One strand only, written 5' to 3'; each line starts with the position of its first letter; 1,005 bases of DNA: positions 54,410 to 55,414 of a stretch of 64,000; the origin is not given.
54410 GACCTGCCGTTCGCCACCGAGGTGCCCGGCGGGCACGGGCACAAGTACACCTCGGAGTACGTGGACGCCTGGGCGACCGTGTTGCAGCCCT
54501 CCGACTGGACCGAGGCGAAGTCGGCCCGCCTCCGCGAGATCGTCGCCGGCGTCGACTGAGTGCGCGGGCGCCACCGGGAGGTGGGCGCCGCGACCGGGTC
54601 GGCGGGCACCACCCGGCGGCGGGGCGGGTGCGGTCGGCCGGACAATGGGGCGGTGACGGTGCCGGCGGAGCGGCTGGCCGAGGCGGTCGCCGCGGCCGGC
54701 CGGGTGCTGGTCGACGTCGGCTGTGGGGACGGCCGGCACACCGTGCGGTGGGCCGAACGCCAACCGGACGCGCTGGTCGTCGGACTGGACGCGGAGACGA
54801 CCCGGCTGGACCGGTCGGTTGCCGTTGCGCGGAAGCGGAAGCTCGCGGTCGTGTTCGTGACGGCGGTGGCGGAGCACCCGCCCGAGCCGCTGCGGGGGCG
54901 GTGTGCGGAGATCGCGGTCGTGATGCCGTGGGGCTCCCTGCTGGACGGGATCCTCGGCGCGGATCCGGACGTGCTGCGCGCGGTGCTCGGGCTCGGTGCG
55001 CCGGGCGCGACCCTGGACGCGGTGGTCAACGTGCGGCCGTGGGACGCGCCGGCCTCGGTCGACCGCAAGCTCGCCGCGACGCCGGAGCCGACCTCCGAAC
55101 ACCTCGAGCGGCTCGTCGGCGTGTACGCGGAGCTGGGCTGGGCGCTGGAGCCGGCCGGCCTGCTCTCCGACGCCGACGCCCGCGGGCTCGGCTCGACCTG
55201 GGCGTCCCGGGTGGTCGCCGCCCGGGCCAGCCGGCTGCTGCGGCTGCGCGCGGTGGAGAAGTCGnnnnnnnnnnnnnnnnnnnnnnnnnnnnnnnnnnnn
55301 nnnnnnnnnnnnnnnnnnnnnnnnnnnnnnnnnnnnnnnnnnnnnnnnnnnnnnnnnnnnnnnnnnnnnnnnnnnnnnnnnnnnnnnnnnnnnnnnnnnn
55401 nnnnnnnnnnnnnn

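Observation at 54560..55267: KamB/NpmA-like 16S rRNA m1A1408 methyltransferase embedded in a housekeeping operon just upstream of thrS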

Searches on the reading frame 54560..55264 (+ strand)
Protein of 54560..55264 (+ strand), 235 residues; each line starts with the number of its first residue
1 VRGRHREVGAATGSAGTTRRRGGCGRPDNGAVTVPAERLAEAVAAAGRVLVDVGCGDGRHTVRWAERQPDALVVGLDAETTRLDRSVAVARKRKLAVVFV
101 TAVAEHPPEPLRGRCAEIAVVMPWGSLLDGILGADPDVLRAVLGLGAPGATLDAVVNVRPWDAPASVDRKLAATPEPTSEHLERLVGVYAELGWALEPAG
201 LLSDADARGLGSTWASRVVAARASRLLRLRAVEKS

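Call 3: search_protein_families(library=pfam, proteins=[window:54560-55264:+], max_evalue=1)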
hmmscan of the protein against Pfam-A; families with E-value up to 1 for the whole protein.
window:54560-55264:+ (235 aa): 9 families
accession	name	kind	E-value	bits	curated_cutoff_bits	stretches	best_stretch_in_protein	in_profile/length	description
PF24675.1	NpmA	-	1.4e-45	155.7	60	1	32-231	9-212/214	16S rRNA (adenine(1408)-N(1))-methyltransferase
PF13649.12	Methyltransf_25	-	7.6e-07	30.2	27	1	51-110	2-61/97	Methyltransferase domain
PF13847.12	Methyltransf_31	-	1.7e-06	28.2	27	1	48-101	5-60/145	Methyltransferase domain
PF02390.23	Methyltransf_4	-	3.3e-06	27.1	24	1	49-95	4-50/173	Putative methyltransferase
PF08241.18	Methyltransf_11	-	0.00025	22.1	21.2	1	51-108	1-55/95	Methyltransferase domain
PF08242.18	Methyltransf_12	-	0.00086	20.4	30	1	51-109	1-60/98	Methyltransferase domain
PF08003.17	Methyltransf_9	-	0.0069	15.8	23.8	1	46-85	115-153/315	Protein of unknown function (DUF1698)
PF05175.20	MTS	-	0.0078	16.3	23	1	40-96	24-81/170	Methyltransferase small domain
PF13489.12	Methyltransf_23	-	0.049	13.8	27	1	40-107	14-94/164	Methyltransferase domain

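Call 4: search_protein_families(library=ncbifam, proteins=[window:54560-55264:+], max_evalue=1)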
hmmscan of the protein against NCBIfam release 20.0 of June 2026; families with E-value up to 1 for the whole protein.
window:54560-55264:+ (235 aa): 26 families (the best 25 are shown)
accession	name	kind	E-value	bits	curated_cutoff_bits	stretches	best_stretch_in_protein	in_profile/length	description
NF000363.1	self_KamB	exception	1.8e-34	119.2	350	1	40-223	18-203/216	16S rRNA (adenine(1408)-N(1))-methyltransferase KamB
NF051863.1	16S_A1408_WarA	equivalog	6e-25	88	305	1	49-229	1-178/190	16S rRNA (adenine(1408)-N(1))-methyltransferase WarA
NF040634.1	16S_A1408_NpmB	exception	3e-19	69.3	460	1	36-231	15-216/217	16S rRNA (adenine(1408)-N(1))-methyltransferase NpmB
NF000030.2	16S_rRNA_NpmA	exception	1.4e-10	41.2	470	1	32-156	10-139/219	16S rRNA (adenine(1408)-N(1))-methyltransferase NpmA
TIGR04543.1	ketoArg_3Met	equivalog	2.7e-06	26.7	425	1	22-98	126-203/336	2-ketoarginine methyltransferase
NF010703.0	PRK14103.1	equivalog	8.4e-06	25.4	320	1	39-108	22-86/256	trans-aconitate 2-methyltransferase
NF043040.1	corrin_prot_MT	hypoth_equivalog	2.2e-05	24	180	1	32-95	27-88/216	corrinoid protein-associated methyltransferase CpaM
NF045667.1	MTase_DVU1556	equivalog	3.2e-05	23.5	155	1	39-107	15-78/213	DVU_1556 family methyltransferase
TIGR00091.1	TIGR00091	equivalog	4e-05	23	112.65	1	46-94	16-64/194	tRNA (guanosine(46)-N7)-methyltransferase TrmB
NF002463.0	PRK01683.1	equivalog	5.3e-05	22.9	297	1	35-102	19-83/258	trans-aconitate 2-methyltransferase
TIGR00452.1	TIGR00452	equivalog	0.00084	18.2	275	1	37-83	107-153/316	tRNA 5-methoxyuridine(34)/uridine 5-oxyacetic acid(34) synthase CmoB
NF010719.0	PRK14121.1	equivalog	0.0011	18.1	402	1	40-88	115-164/396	tRNA (guanosine(46)-N7)-methyltransferase TrmB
TIGR02469.1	CbiT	equivalog_domain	0.0012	19.2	78.3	1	39-85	12-58/124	precorrin-6Y C5,15-methyltransferase (decarboxylating) subunit CbiT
NF011650.0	PRK15068.1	equivalog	0.0024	16.8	209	1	38-81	113-156/324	tRNA 5-methoxyuridine(34)/uridine 5-oxyacetic acid(34) synthase CmoB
TIGR01934.1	MenG_MenH_UbiE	subfamily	0.0034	16.7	158.35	1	42-106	35-99/223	ubiquinone/menaquinone biosynthesis methyltransferase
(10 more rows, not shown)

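Call 5: search_solved_structures(query=window:54560-55264:+, max_evalue=10, show_alignments=4)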
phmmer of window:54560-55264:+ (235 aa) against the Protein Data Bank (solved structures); distinct sequences matched with E-value up to 10: 32.
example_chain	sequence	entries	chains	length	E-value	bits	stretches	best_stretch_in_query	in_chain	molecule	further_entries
3mq2_A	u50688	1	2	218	7.7e-27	97.5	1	48-222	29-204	16S rRNA methyltransferase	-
4x1o_A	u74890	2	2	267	9.5e-23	84.1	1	36-232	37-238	16S rRNA (adenine(1408)-N(1))-methyltransferase | Uncharacterized protein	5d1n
5bw5_A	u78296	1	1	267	1.3e-22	83.6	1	35-232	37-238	16S rRNA (adenine(1408)-N(1))-methyltransferase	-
5bw4_A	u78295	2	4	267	7.7e-21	77.9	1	36-232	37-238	16S rRNA (adenine(1408)-N(1))-methyltransferase | Uncharacterized protein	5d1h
7ehf_A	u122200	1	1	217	7.1e-19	71.4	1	36-230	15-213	16S rRNA methyltransferase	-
4rwz_A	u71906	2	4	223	6e-13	52.1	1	37-230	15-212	Putative rRNA methyltransferase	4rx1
3mte_A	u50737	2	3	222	3.8e-12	49.4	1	32-228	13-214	16S rRNA methylase | 16S rRNA (adenine(1408)-N(1))-methyltransferase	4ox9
3p2e_A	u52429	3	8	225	4e-12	49.3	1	32-228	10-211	16S rRNA methylase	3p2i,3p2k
3pb3_A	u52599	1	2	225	5.5e-12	48.9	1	32-228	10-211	16S rRNA methylase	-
7jlz_A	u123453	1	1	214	8.6e-11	45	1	38-226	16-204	16S rRNA methylase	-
1p91_A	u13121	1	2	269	0.013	18.2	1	39-106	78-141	Ribosomal RNA large subunit methyltransferase A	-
7et8_A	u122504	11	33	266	0.038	16.7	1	97-203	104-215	4-hydroxy-2-oxoheptanedioate aldolase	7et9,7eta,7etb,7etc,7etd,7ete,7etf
8r4z_A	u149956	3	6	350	0.056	16.2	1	8-93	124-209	2-ketoarginine methyltransferase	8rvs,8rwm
9whw_B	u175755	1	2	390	0.056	16.2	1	44-98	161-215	N-methyltransferase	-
8rvc_A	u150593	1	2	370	0.061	16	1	8-93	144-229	2-ketoarginine methyltransferase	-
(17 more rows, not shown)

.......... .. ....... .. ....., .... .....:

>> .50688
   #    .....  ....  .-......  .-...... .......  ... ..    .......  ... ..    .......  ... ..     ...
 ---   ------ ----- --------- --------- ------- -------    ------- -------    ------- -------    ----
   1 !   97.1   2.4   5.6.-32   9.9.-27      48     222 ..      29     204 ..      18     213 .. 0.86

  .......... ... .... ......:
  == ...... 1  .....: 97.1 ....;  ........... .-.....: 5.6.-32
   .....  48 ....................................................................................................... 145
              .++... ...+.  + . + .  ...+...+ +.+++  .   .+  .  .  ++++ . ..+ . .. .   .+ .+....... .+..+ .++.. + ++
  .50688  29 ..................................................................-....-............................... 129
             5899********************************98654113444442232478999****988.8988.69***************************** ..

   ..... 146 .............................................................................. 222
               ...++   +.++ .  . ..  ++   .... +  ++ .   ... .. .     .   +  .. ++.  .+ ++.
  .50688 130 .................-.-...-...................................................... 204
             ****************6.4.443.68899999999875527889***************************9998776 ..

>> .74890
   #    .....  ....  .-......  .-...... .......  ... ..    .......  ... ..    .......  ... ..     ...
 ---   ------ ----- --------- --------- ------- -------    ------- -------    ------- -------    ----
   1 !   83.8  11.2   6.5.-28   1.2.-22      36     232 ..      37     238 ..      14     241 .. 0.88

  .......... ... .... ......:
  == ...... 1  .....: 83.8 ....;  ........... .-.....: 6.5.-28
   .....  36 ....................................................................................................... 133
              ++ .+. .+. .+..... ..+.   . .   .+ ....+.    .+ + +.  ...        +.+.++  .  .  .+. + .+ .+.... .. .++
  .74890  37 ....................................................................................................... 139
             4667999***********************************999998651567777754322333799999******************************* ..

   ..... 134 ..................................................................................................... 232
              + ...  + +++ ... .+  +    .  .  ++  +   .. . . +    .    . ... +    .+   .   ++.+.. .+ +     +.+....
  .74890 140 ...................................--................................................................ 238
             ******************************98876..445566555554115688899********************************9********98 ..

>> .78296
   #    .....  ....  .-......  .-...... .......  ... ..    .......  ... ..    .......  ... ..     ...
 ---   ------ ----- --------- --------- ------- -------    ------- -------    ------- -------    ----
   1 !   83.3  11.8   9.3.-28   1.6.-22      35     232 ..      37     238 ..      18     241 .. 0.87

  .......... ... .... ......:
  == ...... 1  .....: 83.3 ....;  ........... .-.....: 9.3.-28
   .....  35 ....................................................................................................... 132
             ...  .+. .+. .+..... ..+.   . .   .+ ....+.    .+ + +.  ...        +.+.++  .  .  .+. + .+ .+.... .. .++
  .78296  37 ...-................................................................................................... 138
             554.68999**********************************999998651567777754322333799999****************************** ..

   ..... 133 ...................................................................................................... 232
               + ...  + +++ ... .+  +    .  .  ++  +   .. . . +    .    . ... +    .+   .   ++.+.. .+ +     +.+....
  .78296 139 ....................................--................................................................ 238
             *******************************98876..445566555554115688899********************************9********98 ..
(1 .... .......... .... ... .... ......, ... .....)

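Call 6: find_homologous_proteins(query=window:54560-55264:+, max_evalue=0.00001)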
Query window:54560-55264:+ (235 aa): 115 proteins with E <= 0.00001 among 8000 candidates.
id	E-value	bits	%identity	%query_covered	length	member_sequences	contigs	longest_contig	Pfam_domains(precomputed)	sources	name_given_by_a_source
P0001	1.1e-121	423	88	87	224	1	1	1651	PF13847.13,PF13649.13,PF02390.24,PF24675.2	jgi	jgi:SAM-dependent methyltransferase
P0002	3.4e-116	405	96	86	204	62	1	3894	PF13847.13,PF13649.13,PF02390.24,PF24675.2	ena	-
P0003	7.9e-116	403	90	89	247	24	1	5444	PF13847.13,PF13649.13,PF02390.24,PF24675.2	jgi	-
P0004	3.3e-111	388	92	86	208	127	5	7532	PF13847.13,PF13649.13,PF02390.24,PF24675.2,PF08241.19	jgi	jgi:16S rRNA (adenine(1408)-N(1))-methyltransferase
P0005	3.6e-108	378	89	87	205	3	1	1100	PF13847.13,PF13649.13,PF02390.24,PF24675.2,PF08241.19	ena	-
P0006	7.2e-107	374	89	86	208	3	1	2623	PF13847.13,PF13649.13,PF02390.24,PF24675.2,PF08241.19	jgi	jgi:16S rRNA (adenine(1408)-N(1))-methyltransferase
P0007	1.5e-106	373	88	87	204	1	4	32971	PF13847.13,PF13649.13,PF02390.24,PF24675.2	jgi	jgi:SAM-dependent methyltransferase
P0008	4.5e-106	372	88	87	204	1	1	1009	PF13847.13,PF13649.13,PF02390.24,PF24675.2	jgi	-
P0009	8.7e-106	371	88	87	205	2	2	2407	PF13847.13,PF13649.13,PF02390.24,PF24675.2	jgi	jgi:SAM-dependent methyltransferase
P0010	4.2e-104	365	86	86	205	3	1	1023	PF13649.13,PF02390.24,PF24675.2,PF08241.19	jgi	jgi:hypothetical protein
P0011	1.7e-103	363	86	87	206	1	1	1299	PF13847.13,PF13649.13,PF02390.24,PF24675.2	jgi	jgi:16S rRNA (adenine(1408)-N(1))-methyltransferase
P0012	1.9e-103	363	87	87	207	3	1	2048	PF13847.13,PF13649.13,PF02390.24,PF24675.2,PF08241.19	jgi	jgi:SAM-dependent methyltransferase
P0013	3.4e-101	356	84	85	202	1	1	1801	PF13847.13,PF13649.13,PF02390.24,PF24675.2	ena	-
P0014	3.9e-101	355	85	80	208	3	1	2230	PF13847.13,PF13649.13,PF02390.24,PF24675.2,PF08241.19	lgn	-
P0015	1.3e-100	354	86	80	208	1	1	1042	PF13847.13,PF13649.13,PF02390.24,PF24675.2,PF08241.19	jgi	jgi:SAM-dependent methyltransferase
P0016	1.2e-99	351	86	84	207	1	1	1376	PF13847.13,PF13649.13,PF02390.24,PF24675.2,PF08241.19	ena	-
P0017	2.1e-95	337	79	90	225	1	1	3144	PF13649.13,PF02390.24,PF24675.2,PF08241.19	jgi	jgi:16S rRNA (adenine(1408)-N(1))-methyltransferase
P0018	2.2e-95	337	85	87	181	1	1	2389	PF02390.24,PF24675.2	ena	-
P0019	4.7e-95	335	75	98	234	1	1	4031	PF13847.13,PF13649.13,PF24675.2,PF08241.19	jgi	jgi:16S rRNA (adenine(1408)-N(1))-methyltransferase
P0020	6.4e-95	335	82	86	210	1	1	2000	PF13847.13,PF13649.13,PF02390.24,PF24675.2,PF08241.19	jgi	jgi:SAM-dependent methyltransferase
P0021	2.3e-94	333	84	83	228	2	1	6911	PF13649.13,PF24675.2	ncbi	-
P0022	1.0e-93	331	84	78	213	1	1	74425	PF13847.13,PF13649.13,PF02390.24,PF24675.2,PF08241.19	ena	-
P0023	1.9e-93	330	80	86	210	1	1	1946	PF13847.13,PF13649.13,PF02390.24,PF24675.2,PF08241.19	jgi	jgi:hypothetical protein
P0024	2.7e-93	330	80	86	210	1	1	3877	PF13847.13,PF13649.13,PF02390.24,PF24675.2,PF08241.19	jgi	jgi:SAM-dependent methyltransferase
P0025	3.7e-93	329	81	83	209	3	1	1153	PF13847.13,PF13649.13,PF02390.24,PF24675.2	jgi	jgi:16S rRNA (adenine(1408)-N(1))-methyltransferase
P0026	4.9e-93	329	79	85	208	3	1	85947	PF13847.13,PF13649.13,PF02390.24,PF24675.2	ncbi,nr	ncbi:MAG TPA: methyltransferase domain-containing protein [Mycobacteriales bacterium]|nr:methyltrans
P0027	2.0e-91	324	83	77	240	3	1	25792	PF13649.13,PF02390.24,PF24675.2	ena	-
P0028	3.2e-91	323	80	82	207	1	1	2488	PF13649.13,PF02390.24,PF24675.2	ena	-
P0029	6.9e-91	322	88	74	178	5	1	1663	PF24675.2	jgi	jgi:hypothetical protein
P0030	7.8e-91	322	82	77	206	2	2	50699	PF13649.13,PF02390.24,PF24675.2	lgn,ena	-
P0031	8.3e-91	322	78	86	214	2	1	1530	PF13847.13,PF13649.13,PF02390.24,PF24675.2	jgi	jgi:16S rRNA (adenine(1408)-N(1))-methyltransferase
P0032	1.2e-90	321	81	77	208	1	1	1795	PF13847.13,PF13649.13,PF02390.24,PF24675.2,PF08241.19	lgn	-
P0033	1.7e-90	321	81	83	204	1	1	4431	PF13649.13,PF02390.24,PF24675.2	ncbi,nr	ncbi:MAG TPA: class I SAM-dependent methyltransferase [Mycobacteriales bacterium]|nr:class I SAM-dep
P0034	4.9e-90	319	82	82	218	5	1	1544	PF13649.13,PF02390.24,PF24675.2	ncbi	-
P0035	5.2e-90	319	80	78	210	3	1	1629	PF13847.13,PF13649.13,PF02390.24,PF24675.2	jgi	-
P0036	1.2e-89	318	76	86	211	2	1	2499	PF13847.13,PF13649.13,PF02390.24,PF24675.2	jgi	jgi:16S rRNA (adenine(1408)-N(1))-methyltransferase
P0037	1.7e-89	317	80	77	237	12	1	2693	PF13649.13,PF02390.24,PF24675.2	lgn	-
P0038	2.2e-89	317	79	83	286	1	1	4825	PF13649.13,PF02390.24,PF24675.2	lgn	-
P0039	2.6e-89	317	80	79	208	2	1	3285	PF13649.13,PF02390.24,PF24675.2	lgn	-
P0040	3.8e-89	316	80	83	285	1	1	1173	PF13649.13,PF02390.24,PF24675.2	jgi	jgi:16S rRNA (adenine(1408)-N(1))-methyltransferase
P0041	4.8e-89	316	81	82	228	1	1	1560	PF13649.13,PF02390.24,PF24675.2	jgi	jgi:SAM-dependent methyltransferase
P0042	7.1e-89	315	80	78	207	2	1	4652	PF13649.13,PF02390.24,PF24675.2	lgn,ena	-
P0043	1.5e-88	314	81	79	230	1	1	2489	PF13649.13,PF02390.24,PF24675.2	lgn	-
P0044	1.9e-88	314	80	79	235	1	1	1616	PF13649.13,PF02390.24,PF24675.2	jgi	jgi:16S rRNA (adenine(1408)-N(1))-methyltransferase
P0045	2.2e-88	314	79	82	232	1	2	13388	PF13649.13,PF02390.24,PF24675.2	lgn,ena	-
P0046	6.2e-88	312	80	83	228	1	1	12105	PF13649.13,PF02390.24,PF24675.2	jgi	jgi:SAM-dependent methyltransferase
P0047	8.8e-88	312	78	83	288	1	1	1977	PF13649.13,PF02390.24,PF24675.2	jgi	jgi:16S rRNA (adenine(1408)-N(1))-methyltransferase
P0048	9.2e-88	312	79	82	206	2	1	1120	PF13649.13,PF02390.24,PF24675.2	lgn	-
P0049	2.0e-87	311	77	83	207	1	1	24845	PF13649.13,PF02390.24,PF24675.2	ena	-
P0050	7.5e-87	309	79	82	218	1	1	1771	PF13649.13,PF02390.24,PF24675.2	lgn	-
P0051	8.2e-87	309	82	79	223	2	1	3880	PF13649.13,PF02390.24,PF24675.2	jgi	jgi:16S rRNA (adenine(1408)-N(1))-methyltransferase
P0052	1.0e-86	308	81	78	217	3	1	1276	PF13649.13,PF02390.24,PF24675.2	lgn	-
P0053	1.4e-86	308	77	78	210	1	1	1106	PF13847.13,PF13649.13,PF02390.24,PF24675.2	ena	-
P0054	1.6e-86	308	77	77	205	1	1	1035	PF13847.13,PF13649.13,PF02390.24,PF24675.2,PF08241.19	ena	-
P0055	1.0e-85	305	78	82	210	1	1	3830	PF13649.13,PF02390.24,PF24675.2,PF08241.19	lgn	-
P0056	2.4e-85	304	78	77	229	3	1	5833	PF13649.13,PF02390.24,PF24675.2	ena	-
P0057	4.0e-85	303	77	82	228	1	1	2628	PF13649.13,PF02390.24,PF24675.2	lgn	-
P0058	4.5e-85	303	77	82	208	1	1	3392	PF02390.24,PF24675.2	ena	-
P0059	4.7e-85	303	77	81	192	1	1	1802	PF13847.13,PF13649.13,PF02390.24,PF24675.2,PF08241.19,PF08242.19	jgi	jgi:16S rRNA (adenine(1408)-N(1))-methyltransferase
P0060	4.8e-84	299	76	83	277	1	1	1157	PF13649.13,PF02390.24,PF24675.2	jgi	jgi:16S rRNA (adenine(1408)-N(1))-methyltransferase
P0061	1.4e-83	298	74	84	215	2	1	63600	PF13649.13,PF02390.24,PF24675.2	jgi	jgi:SAM-dependent methyltransferase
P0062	5.2e-83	296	74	84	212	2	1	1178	PF13847.13,PF13649.13,PF02390.24,PF24675.2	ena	-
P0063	6.3e-83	296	76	83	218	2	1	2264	PF13847.13,PF13649.13,PF02390.24,PF24675.2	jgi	jgi:SAM-dependent methyltransferase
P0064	8.9e-83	295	71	87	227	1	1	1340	PF13847.13,PF13649.13,PF02390.24,PF24675.2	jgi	jgi:SAM-dependent methyltransferase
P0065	3.0e-82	294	74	83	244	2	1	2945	PF13847.13,PF13649.13,PF02390.24,PF24675.2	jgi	jgi:SAM-dependent methyltransferase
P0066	6.5e-82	292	72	86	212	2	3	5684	PF13847.13,PF13649.13,PF02390.24,PF24675.2,PF08242.19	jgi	jgi:trans-aconitate methyltransferase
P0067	7.0e-82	292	75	83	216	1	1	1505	PF13847.13,PF13649.13,PF02390.24,PF24675.2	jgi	jgi:SAM-dependent methyltransferase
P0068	1.3e-81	292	72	83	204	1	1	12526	PF13649.13,PF02390.24,PF24675.2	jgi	jgi:16S rRNA (adenine(1408)-N(1))-methyltransferase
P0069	2.3e-81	291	72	85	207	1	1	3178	PF13649.13,PF02390.24,PF24675.2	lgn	-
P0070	1.3e-80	288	76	78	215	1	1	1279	PF13649.13,PF02390.24,PF24675.2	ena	-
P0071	2.0e-80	288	75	83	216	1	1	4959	PF13649.13,PF02390.24,PF24675.2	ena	-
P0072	2.1e-80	288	73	83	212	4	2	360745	PF13847.13,PF13649.13,PF02390.24,PF24675.2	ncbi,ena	-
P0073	2.1e-80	288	73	75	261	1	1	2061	PF13649.13,PF02390.24,PF24675.2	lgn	-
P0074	2.5e-80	287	75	83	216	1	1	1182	PF13649.13,PF02390.24,PF24675.2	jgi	jgi:SAM-dependent methyltransferase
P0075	3.0e-80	287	75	77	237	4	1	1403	PF13847.13,PF13649.13,PF24675.2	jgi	-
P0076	6.7e-80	286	71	83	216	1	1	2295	PF13847.13,PF13649.13,PF02390.24,PF24675.2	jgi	jgi:SAM-dependent methyltransferase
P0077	1.8e-79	284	73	77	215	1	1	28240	PF13847.13,PF13649.13,PF02390.24,PF24675.2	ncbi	ncbi:MAG: methyltransferase domain-containing protein [Mycobacteriales bacterium]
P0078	1.9e-79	284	72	83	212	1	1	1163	PF13847.13,PF13649.13,PF02390.24,PF24675.2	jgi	jgi:16S rRNA (adenine(1408)-N(1))-methyltransferase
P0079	7.1e-78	279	75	77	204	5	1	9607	PF13649.13,PF02390.24,PF24675.2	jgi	jgi:SAM-dependent methyltransferase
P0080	7.2e-78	279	74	80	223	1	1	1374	PF13847.13,PF13649.13,PF02390.24,PF24675.2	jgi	jgi:SAM-dependent methyltransferase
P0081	7.3e-78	279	73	85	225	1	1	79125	PF13847.13,PF13649.13,PF02390.24,PF24675.2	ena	-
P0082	2.6e-77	277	73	80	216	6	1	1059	PF13847.13,PF13649.13,PF02390.24,PF24675.2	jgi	jgi:SAM-dependent methyltransferase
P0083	5.4e-77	276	75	83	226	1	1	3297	PF13649.13,PF02390.24,PF24675.2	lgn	-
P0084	8.1e-77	276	74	79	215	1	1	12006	PF13847.13,PF13649.13,PF02390.24,PF24675.2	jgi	jgi:SAM-dependent methyltransferase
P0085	3.2e-76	274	72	83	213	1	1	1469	PF13847.13,PF13649.13,PF02390.24,PF24675.2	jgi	jgi:SAM-dependent methyltransferase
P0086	3.4e-76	274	72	80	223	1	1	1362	PF13649.13,PF02390.24,PF24675.2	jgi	jgi:SAM-dependent methyltransferase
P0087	1.3e-74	269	68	94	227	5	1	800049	PF13649.13,PF02390.24,PF24675.2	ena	-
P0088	1.0e-73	266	73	79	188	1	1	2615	PF13649.13,PF02390.24,PF24675.2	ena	-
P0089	6.0e-73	263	73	79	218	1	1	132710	PF13649.13,PF02390.24,PF24675.2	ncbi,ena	-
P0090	1.1e-72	262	72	79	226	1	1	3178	PF13847.13,PF13649.13,PF02390.24,PF24675.2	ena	-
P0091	2.5e-72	261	70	79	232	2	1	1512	PF13649.13,PF02390.24,PF24675.2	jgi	jgi:hypothetical protein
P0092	1.2e-65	239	74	73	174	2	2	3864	PF24675.2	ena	-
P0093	1.5e-63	232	71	72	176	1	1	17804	PF24675.2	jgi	-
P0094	2.2e-62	229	55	82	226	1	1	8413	PF13847.13,PF02390.24,PF24675.2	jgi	jgi:hypothetical protein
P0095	8.8e-62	227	56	84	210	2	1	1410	PF13847.13,PF13649.13,PF02390.24,PF24675.2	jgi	jgi:16S rRNA (adenine(1408)-N(1))-methyltransferase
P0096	3.3e-61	225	58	78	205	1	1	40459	PF13847.13,PF13649.13,PF02390.24,PF24675.2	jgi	jgi:predicted RNA methylase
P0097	4.9e-61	224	90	51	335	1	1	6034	PF24675.2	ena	-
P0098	3.6e-59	218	53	87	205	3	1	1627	PF13847.13,PF13649.13,PF02390.24,PF24675.2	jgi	jgi:SAM-dependent methyltransferase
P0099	5.2e-59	218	53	87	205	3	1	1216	PF13847.13,PF13649.13,PF02390.24,PF24675.2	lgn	-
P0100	9.1e-59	217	91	49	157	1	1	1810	PF13847.13,PF13649.13,PF02390.24,PF24675.2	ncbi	-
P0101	1.7e-57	213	54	83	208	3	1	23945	PF13649.13,PF02390.24,PF24675.2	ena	-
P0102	7.7e-57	210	52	87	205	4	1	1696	PF13649.13,PF02390.24,PF24675.2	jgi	jgi:16S rRNA (adenine(1408)-N(1))-methyltransferase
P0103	9.8e-57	210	57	83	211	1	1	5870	PF13847.13,PF13649.13,PF02390.24,PF24675.2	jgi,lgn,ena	jgi:SAM-dependent methyltransferase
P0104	4.5e-56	208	52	90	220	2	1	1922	PF13847.13,PF13649.13,PF02390.24,PF24675.2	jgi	jgi:16S rRNA (adenine(1408)-N(1))-methyltransferase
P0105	8.7e-56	207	53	86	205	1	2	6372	PF13847.13,PF13649.13,PF02390.24,PF24675.2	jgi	jgi:16S rRNA (adenine(1408)-N(1))-methyltransferase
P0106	7.0e-54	201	50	87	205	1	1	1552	PF13847.13,PF13649.13,PF02390.24,PF24675.2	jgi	jgi:16S rRNA (adenine(1408)-N(1))-methyltransferase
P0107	1.4e-53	200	52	85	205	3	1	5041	PF13847.13,PF13649.13,PF02390.24,PF24675.2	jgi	jgi:16S rRNA (adenine(1408)-N(1))-methyltransferase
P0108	1.9e-52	196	52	86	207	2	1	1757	PF13847.13,PF13649.13,PF02390.24,PF24675.2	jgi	jgi:16S rRNA (adenine(1408)-N(1))-methyltransferase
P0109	7.3e-52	194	52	84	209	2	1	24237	PF02390.24,PF24675.2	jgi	-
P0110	1.2e-49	187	73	57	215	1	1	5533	PF24675.2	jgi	-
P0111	1.1e-38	151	85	39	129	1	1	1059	PF24675.2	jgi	jgi:hypothetical protein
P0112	1.1e-20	92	87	19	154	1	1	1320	PF13649.13,PF02390.24,PF24675.2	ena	-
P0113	8.9e-20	89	74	27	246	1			PF02390.24,PF24675.2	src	-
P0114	1.4e-15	76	38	77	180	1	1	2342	PF13649.13,PF24675.2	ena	-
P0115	6.5e-12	63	34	72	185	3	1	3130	PF24675.2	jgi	-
